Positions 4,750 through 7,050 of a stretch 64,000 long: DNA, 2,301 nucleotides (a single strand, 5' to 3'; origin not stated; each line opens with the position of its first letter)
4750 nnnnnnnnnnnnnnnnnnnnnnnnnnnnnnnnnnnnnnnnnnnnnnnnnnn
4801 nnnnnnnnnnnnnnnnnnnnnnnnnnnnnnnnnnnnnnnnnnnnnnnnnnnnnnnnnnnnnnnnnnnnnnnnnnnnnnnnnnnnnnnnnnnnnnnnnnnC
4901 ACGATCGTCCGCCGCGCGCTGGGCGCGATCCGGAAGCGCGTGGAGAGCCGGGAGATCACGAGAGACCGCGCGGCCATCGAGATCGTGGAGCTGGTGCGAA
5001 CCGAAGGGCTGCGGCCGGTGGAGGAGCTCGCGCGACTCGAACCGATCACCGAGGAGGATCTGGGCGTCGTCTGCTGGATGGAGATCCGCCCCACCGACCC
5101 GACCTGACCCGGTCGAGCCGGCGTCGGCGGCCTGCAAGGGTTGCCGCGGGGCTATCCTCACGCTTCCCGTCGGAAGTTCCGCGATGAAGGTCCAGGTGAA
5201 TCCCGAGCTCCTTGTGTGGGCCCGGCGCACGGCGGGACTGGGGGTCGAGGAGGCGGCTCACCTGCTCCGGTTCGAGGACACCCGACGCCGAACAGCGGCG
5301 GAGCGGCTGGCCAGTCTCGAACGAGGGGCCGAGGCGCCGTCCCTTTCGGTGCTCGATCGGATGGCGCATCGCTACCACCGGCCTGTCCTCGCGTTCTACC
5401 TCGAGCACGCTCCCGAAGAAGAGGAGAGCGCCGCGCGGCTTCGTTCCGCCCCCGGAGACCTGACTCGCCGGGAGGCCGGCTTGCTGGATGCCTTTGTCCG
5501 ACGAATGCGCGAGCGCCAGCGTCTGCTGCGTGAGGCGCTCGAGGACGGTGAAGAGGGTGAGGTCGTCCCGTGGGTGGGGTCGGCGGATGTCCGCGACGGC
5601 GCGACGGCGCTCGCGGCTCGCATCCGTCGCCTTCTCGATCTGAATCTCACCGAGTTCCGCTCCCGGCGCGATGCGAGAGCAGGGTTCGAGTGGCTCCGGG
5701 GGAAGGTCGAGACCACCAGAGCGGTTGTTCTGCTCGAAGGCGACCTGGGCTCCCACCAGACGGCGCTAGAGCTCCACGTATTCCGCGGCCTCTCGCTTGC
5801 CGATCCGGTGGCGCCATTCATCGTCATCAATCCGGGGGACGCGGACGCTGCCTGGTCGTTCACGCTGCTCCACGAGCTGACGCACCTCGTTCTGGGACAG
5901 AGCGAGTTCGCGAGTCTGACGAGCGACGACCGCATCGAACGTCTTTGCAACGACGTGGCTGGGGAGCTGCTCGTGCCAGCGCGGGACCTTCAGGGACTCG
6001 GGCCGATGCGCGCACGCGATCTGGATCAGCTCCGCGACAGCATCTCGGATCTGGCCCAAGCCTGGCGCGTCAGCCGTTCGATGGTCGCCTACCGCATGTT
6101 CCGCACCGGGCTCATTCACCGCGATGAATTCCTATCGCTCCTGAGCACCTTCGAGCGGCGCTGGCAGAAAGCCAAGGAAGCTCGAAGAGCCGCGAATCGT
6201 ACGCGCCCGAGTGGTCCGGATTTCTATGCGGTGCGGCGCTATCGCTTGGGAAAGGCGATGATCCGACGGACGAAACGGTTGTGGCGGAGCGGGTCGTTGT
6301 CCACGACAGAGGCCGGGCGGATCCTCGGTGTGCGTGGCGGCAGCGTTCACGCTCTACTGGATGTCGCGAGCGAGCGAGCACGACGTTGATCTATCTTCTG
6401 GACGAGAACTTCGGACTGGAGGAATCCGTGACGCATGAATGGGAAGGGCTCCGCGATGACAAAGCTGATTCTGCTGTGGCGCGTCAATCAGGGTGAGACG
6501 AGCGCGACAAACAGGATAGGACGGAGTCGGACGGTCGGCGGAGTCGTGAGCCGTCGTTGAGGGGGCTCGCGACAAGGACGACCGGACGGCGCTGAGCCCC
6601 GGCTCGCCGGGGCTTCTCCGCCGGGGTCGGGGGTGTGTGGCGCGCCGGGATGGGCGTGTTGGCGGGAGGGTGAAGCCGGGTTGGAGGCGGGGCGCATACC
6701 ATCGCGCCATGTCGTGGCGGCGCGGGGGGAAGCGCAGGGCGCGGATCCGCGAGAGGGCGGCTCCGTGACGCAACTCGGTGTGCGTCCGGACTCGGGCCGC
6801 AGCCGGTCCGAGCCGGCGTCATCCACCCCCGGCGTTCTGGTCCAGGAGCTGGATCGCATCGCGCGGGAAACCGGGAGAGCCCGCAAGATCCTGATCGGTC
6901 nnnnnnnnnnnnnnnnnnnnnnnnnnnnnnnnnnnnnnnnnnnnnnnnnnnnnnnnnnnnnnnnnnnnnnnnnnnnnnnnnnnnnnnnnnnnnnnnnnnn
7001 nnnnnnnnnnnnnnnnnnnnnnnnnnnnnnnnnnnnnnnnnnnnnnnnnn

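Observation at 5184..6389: HTH-ImmA/IrrE metallopeptidase fusion positioned as a switch for the defence module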

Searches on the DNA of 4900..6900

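Call 62: search_rna_families(source=window, start=4900, end=6900, threshold=evalue, max_evalue=1)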
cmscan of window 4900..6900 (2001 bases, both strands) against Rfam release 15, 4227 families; matches with E-value up to 1: 0.
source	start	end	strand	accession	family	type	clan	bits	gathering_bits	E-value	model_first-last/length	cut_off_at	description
